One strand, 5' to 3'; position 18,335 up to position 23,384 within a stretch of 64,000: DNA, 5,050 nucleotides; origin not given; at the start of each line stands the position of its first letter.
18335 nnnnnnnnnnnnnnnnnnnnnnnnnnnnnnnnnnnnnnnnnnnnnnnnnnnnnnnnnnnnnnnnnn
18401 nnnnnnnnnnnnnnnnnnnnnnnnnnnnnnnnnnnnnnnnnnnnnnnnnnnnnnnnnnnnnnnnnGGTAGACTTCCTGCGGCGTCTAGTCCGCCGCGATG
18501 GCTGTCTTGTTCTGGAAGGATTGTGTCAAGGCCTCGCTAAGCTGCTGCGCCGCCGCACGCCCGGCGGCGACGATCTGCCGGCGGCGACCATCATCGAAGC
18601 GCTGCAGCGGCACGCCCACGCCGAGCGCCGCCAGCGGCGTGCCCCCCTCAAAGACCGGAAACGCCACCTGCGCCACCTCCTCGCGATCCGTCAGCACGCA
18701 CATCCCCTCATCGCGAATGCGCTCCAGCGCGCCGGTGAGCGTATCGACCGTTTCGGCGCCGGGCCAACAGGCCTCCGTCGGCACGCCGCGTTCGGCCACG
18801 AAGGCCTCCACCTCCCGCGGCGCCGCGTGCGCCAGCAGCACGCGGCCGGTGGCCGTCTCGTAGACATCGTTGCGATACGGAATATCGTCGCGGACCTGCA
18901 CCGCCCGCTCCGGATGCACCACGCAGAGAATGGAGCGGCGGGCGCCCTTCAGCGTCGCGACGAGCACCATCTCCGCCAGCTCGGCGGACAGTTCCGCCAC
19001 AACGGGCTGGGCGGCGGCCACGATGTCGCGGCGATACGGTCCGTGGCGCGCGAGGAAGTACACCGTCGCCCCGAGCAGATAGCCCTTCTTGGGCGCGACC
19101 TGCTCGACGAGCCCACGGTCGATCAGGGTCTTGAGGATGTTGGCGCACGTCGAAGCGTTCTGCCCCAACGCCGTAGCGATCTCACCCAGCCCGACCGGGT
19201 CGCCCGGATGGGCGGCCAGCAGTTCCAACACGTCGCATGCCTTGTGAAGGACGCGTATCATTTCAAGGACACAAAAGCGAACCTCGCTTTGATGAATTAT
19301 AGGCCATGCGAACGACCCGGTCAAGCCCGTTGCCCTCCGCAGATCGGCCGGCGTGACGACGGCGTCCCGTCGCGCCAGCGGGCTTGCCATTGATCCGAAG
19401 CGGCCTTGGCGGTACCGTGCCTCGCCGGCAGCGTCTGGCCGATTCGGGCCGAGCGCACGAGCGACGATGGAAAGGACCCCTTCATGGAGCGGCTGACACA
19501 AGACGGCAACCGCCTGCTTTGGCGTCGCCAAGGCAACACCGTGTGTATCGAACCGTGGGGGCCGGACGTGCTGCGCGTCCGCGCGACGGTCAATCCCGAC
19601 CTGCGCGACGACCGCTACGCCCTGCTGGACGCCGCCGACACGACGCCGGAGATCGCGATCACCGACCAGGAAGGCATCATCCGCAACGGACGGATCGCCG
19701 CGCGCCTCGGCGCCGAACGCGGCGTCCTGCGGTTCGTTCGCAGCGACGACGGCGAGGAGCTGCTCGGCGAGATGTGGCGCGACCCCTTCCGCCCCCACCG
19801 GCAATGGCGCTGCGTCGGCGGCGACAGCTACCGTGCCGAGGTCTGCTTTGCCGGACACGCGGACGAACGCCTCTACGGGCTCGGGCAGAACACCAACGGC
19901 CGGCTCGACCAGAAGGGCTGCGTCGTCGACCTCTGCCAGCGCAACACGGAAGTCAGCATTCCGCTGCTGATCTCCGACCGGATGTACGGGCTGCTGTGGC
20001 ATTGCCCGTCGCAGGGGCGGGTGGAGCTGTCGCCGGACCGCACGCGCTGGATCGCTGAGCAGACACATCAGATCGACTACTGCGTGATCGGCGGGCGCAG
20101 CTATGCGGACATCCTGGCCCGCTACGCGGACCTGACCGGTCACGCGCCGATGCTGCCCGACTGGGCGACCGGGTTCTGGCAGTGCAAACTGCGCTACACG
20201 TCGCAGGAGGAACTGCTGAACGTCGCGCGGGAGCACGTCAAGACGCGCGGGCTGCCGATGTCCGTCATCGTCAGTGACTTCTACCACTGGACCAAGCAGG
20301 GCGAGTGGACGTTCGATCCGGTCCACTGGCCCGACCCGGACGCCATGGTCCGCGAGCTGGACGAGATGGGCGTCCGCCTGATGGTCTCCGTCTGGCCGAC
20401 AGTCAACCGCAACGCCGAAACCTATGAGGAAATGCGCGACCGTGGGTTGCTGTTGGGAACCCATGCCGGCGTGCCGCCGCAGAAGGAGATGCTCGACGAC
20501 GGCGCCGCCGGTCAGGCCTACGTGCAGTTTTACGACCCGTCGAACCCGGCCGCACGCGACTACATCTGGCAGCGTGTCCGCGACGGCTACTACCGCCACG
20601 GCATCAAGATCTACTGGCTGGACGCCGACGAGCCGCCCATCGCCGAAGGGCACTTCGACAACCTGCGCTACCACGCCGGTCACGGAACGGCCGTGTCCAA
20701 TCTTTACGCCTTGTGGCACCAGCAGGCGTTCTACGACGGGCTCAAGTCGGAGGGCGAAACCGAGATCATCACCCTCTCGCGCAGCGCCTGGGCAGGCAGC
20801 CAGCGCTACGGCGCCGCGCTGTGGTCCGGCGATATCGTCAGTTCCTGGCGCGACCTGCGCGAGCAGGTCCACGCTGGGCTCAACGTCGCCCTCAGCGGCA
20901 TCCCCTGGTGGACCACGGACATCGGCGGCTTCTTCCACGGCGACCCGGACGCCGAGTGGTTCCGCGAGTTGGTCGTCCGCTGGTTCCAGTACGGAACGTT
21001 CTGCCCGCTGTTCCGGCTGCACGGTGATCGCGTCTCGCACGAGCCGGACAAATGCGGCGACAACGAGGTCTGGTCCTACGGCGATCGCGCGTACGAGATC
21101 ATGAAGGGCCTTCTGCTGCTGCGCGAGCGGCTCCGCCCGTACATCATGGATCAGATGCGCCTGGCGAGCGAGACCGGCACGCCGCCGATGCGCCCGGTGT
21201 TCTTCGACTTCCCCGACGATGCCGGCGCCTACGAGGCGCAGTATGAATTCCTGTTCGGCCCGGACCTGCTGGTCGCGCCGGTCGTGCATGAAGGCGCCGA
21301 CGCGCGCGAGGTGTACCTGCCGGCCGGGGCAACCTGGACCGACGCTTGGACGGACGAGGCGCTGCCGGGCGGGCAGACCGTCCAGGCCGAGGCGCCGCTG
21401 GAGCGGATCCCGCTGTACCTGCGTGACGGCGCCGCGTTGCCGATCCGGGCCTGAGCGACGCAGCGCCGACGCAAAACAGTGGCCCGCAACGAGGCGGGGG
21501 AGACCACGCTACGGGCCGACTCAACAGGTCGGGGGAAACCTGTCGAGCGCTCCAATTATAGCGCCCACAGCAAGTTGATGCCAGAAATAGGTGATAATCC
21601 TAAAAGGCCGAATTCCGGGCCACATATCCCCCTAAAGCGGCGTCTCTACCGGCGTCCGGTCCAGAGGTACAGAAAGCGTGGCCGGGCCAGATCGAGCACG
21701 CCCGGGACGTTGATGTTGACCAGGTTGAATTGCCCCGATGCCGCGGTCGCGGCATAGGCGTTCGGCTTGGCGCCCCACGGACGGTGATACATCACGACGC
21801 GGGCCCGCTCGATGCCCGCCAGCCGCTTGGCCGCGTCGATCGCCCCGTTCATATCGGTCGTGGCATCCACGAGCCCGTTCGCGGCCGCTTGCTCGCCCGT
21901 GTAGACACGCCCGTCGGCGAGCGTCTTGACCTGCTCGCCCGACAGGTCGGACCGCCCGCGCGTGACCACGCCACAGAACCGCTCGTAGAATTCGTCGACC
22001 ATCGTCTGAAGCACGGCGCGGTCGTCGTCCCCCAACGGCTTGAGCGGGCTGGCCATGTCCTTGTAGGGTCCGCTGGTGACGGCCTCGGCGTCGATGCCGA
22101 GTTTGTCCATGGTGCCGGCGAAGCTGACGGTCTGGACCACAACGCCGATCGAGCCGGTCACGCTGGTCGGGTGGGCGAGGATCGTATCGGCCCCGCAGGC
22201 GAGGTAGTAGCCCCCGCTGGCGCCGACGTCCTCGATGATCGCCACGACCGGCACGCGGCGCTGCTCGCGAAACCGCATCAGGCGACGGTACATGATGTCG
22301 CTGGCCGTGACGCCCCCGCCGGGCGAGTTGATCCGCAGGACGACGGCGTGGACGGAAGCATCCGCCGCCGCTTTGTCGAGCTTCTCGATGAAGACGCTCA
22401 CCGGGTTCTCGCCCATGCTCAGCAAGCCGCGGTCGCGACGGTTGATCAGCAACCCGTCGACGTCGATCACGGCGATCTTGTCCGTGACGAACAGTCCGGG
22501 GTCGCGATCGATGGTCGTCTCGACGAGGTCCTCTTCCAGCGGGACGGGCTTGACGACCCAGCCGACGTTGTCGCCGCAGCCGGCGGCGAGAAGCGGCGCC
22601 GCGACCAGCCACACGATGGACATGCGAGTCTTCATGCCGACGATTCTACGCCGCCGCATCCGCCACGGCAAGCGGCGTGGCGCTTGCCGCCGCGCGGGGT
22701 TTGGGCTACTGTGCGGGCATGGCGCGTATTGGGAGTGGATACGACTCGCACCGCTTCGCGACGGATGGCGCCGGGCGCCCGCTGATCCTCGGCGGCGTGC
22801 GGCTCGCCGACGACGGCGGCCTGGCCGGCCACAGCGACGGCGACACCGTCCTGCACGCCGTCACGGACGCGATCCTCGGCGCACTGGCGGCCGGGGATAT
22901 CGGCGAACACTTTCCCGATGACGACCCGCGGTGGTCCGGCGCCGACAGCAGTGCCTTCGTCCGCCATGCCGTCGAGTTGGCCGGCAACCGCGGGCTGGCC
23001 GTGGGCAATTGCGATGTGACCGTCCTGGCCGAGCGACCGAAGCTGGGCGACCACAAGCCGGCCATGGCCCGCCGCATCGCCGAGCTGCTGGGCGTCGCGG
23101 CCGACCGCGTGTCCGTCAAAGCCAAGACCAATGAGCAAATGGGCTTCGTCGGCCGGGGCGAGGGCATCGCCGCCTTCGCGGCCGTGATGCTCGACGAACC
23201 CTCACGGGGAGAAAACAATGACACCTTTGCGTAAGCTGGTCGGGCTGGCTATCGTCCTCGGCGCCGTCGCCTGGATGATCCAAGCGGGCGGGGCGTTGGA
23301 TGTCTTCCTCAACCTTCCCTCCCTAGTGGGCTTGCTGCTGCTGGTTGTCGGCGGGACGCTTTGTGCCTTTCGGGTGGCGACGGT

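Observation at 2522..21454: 17-kb single-strand glycan-degradation locus pairing secreted GH55 enzymes with leaderless sulfatase, GH29 fucosidase and GH31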

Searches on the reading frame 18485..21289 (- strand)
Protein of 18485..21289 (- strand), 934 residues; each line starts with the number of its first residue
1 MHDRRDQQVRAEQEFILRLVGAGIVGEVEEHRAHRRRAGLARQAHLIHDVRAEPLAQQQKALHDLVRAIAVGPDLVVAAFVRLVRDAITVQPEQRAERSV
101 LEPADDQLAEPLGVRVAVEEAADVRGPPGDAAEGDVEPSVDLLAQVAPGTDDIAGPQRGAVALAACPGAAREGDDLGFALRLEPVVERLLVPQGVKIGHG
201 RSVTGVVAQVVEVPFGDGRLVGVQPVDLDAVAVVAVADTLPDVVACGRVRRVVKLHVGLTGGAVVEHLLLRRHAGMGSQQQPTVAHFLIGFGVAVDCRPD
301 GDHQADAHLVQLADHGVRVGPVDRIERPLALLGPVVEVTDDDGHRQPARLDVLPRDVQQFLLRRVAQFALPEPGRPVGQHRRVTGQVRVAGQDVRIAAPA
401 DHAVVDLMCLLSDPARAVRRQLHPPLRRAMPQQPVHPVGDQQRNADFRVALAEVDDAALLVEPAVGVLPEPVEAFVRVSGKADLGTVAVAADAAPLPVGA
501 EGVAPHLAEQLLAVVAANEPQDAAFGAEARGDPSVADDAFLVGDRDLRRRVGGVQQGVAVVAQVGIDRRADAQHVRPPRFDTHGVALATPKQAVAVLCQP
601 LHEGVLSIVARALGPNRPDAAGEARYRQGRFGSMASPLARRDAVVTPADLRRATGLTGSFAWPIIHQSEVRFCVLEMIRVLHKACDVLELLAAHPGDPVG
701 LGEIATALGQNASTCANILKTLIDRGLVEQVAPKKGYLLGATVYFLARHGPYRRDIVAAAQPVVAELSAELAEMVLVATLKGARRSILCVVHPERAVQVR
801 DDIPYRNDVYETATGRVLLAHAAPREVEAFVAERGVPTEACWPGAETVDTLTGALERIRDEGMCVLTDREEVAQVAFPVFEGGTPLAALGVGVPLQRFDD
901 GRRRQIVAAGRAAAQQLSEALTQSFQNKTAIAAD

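Call 3: search_protein_families(library=pfam, proteins=[window:18485-21289:-])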
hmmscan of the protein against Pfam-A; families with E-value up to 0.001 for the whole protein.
window:18485-21289:- (934 aa): 3 families
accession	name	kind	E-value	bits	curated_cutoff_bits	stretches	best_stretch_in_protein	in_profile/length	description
PF01614.24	IclR_C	-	2.5e-18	66.7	24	1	753-918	6-173/174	Bacterial transcriptional regulator IclR C-terminal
PF09339.16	HTH_IclR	-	1.8e-10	40.9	22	1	681-731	2-51/52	IclR helix-turn-helix domain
PF12802.13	MarR_2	-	2.9e-07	31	27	1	684-732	7-54/61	MarR family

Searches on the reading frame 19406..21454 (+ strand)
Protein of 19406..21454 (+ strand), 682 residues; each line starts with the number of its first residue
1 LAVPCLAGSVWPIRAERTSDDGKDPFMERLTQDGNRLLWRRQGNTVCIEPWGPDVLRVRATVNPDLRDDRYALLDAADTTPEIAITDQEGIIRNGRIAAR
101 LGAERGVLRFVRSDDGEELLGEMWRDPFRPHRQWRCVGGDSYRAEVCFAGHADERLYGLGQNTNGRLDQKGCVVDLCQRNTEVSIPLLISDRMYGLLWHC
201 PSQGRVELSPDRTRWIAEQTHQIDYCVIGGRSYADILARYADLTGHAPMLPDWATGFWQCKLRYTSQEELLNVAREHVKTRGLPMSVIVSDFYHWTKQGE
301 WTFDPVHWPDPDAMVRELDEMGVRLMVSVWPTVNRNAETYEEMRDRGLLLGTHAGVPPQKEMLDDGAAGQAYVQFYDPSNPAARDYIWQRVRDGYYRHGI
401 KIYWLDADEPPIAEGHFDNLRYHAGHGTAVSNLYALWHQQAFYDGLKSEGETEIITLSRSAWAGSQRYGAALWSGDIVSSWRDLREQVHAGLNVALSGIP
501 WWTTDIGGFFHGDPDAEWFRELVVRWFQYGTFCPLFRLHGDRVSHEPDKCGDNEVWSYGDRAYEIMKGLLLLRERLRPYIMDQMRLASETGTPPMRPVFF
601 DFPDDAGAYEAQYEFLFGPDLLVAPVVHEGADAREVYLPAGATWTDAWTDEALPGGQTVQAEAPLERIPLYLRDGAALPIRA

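Call 5: search_protein_families(library=pfam, proteins=[window:19406-21454:+], max_evalue=0.01)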
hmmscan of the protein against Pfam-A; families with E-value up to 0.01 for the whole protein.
window:19406-21454:+ (682 aa): 3 families
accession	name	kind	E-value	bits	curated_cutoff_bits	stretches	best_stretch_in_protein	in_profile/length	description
PF01055.32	Glyco_hydro_31_2nd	-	1e-83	281.8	23.5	1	248-581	2-326/328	Glycosyl hydrolases family 31 TIM-barrel domain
PF21365.3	Glyco_hydro_31_3rd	-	1.8e-27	96.1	24.4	1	591-677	1-86/87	Glycosyl hydrolase family 31 C-terminal domain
PF13802.12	Gal_mutarotas_2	-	8.2e-07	29.9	27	1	46-206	2-183/184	Glycosyl hydrolase 31 N-terminal galactose mutarotase-like domain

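Call 10: search_solved_structures(query=window:19406-21454:+, max_evalue=0.001)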
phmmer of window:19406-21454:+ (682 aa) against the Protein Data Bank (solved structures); distinct sequences matched with E-value up to 0.001: 70 (the best 60 are shown).
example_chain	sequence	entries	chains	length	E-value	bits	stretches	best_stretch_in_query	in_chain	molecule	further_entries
5zn6_A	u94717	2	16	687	1.6e-191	641.4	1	34-678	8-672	Alpha-xylosidase MeXyl31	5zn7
7kmp_A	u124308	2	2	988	2.3e-102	346.7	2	191-679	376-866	Alpha-xylosidase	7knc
2xvg_A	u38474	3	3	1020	2.8e-99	336.5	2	218-679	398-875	ALPHA XYLOSIDASE | ALPHA-XYLOSIDASE, PUTATIVE, XYL31A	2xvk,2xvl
6dru_A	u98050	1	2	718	4.1e-97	329.3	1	44-671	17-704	Glycosyl hydrolases family 31 family protein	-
5jou_A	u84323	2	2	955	4.1e-95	322.7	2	196-680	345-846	Alpha-xylosidase BoGH31A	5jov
6jr6_A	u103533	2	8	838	7.1e-63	216.1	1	152-679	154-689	Candidate alpha-glycosidase Glycoside hydrolase family 31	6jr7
9kz6_A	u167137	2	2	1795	7e-62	212.8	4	423-680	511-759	Maltase-glucoamylase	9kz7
6jr8_A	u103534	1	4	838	8.1e-62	212.6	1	152-679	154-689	Candidate alpha-glycosidase Glycoside hydrolase family 31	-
5f7c_A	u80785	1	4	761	2.4e-60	207.8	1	142-680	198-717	Alpha-glucosidase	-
8t7z_A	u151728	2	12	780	8.9e-55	189.3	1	153-678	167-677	Alpha-glucosidase yicI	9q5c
1we5_A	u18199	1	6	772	6.8e-54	186.4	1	86-678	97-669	Putative family 31 glucosidase yicI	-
2f2h_A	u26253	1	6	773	6.8e-54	186.4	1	86-678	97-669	Putative family 31 glucosidase yicI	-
1xsi_A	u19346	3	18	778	7e-54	186.4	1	86-678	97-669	Putative family 31 glucosidase yicI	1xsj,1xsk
8d43_A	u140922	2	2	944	5.4e-49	170.2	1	203-679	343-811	Neutral alpha-glucosidase AB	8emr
5f0e_A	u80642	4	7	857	2.1e-48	168.3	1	184-679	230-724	Neutral alpha-glucosidase AB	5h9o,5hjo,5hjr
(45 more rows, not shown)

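Call 11: search_protein_families(library=ncbifam, proteins=[window:19406-21454:+], max_evalue=0.01)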
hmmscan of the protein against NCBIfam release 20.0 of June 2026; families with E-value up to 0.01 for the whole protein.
window:19406-21454:+ (682 aa): 3 families
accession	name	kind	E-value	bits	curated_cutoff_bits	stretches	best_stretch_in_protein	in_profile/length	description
NF007940.0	PRK10658.1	equivalog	4.8e-78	263.4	606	1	49-680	58-670/771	alpha-xylosidase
NF040948.1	alpha_gluc_MalA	equivalog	4.3e-74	249.9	800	1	183-680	99-608/627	alpha-glucosidase MalA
NF007746.0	PRK10426.1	equivalog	1.7e-53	182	553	1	180-676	180-668/683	alpha-glucosidase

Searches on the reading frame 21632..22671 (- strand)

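Call 4: search_protein_families(library=pfam, proteins=[window:21632-22612:-])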
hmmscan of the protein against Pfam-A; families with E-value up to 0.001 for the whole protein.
window:21632-22612:- (326 aa): 0 families

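Call 5: search_protein_families(library=pfam, proteins=[window:21646-22671:-], max_evalue=0.01)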
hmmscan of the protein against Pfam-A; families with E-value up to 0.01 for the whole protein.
window:21646-22671:- (341 aa): 2 families
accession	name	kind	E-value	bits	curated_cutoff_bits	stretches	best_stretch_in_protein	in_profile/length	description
PF01343.23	Peptidase_S49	-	3.9e-46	157.3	24.9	1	137-287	4-153/154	Peptidase family S49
PF25145.1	NfeD1b_N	-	6.1e-10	39.4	40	1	88-184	12-104/189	NfeD1b, N-terminal domain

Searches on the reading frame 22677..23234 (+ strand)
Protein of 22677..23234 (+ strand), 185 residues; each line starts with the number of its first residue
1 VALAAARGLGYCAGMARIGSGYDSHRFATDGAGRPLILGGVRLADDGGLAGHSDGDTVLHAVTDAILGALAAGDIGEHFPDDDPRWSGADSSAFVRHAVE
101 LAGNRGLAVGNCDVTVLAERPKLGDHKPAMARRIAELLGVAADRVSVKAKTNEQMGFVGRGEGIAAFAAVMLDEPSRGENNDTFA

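Call 4: search_protein_families(library=pfam, proteins=[window:22677-23234:+])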
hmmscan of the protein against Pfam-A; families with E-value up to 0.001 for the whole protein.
window:22677-23234:+ (185 aa): 1 family
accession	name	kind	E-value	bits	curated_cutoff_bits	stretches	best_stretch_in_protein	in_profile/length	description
PF02542.21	YgbB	-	1.6e-61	207.6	26.7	1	17-172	2-154/155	YgbB family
